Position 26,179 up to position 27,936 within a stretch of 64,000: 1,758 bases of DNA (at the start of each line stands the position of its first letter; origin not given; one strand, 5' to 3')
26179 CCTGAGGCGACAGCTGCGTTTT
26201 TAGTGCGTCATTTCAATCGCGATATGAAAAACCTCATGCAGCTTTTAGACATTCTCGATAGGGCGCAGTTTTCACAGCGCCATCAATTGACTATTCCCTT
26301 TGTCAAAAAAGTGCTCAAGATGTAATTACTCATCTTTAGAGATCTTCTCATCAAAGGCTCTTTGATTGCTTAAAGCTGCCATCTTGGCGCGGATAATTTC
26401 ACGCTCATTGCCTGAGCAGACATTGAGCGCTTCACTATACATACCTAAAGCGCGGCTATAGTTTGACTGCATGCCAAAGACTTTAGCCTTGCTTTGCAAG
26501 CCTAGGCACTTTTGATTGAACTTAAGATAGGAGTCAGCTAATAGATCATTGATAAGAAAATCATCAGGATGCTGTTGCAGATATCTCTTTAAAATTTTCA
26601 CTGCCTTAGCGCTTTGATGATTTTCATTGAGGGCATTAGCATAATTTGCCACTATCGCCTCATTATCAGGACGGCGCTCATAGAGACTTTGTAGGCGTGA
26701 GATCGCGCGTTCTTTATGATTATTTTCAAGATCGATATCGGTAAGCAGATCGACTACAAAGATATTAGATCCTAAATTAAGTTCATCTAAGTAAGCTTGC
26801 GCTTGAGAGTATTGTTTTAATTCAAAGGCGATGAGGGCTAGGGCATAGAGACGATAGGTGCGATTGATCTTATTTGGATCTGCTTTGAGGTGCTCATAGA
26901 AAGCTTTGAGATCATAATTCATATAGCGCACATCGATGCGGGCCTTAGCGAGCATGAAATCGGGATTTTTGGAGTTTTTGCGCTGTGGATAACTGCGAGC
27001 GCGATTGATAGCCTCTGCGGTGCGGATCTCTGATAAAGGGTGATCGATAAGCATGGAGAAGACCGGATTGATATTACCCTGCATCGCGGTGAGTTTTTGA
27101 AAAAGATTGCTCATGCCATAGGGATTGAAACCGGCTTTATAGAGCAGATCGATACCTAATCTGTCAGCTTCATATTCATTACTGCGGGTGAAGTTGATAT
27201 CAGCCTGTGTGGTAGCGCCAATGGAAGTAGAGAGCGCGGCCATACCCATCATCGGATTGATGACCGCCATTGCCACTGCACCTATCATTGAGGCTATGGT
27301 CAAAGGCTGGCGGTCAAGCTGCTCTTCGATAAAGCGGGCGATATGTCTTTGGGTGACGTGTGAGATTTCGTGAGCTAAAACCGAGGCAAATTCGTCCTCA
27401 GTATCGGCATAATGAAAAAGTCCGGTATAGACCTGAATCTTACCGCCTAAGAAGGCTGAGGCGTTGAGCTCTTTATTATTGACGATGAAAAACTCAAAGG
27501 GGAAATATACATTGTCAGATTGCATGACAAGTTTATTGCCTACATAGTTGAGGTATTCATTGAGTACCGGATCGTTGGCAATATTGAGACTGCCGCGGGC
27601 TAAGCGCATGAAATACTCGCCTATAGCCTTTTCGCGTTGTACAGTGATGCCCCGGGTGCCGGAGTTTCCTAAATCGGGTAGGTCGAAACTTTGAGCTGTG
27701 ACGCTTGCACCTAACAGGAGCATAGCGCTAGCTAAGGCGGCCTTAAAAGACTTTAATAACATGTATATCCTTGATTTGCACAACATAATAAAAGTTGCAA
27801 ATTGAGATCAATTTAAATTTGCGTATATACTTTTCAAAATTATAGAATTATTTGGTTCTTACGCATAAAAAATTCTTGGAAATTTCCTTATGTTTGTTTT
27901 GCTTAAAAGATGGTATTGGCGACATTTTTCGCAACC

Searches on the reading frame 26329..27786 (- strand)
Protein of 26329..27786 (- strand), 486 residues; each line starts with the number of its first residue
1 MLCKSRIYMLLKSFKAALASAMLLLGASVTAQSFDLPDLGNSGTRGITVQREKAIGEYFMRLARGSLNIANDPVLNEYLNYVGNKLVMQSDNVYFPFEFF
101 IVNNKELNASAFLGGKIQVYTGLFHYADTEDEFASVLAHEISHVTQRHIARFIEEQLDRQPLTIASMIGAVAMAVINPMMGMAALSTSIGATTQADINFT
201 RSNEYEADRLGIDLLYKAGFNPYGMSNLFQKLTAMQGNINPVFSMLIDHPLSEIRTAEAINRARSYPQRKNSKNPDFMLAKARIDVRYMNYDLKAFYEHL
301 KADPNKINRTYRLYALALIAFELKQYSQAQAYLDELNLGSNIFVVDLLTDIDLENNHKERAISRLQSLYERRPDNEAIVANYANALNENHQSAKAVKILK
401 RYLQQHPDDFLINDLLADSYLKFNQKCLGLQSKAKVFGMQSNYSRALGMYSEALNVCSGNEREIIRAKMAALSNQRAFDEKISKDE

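Call 50: search_protein_families(library=pfam, proteins=[window:26329-27786:-])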
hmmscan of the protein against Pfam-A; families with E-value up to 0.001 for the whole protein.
window:26329-27786:- (486 aa): 7 families
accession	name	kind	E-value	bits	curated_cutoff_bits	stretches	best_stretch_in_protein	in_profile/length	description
PF01435.24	Peptidase_M48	-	3.9e-26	92.5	20.3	1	76-259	4-182/186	Peptidase family M48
PF14559.12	TPR_19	-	4.3e-10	40.2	25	1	359-417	8-66/68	Tetratricopeptide repeat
PF13428.12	TPR_14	-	7.6e-07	29.7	23.5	1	380-418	5-43/44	Tetratricopeptide repeat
PF23914.1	TPR_CcmH_CycH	-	1.4e-06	28.7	42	1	347-419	55-130/158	Cytochrome c-type biogenesis protein H TPR domain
PF13174.12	TPR_6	-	0.00035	21.5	26.3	0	383-408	7-32/33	Tetratricopeptide repeat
PF13432.12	TPR_16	-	0.00042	21.1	32.7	0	353-409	8-64/65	Tetratricopeptide repeat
PF24575.1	TPR_Slam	-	0.00095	20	35.2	0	356-417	25-88/104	Surface lipoprotein assembly modifier, N-terminal TPR repeats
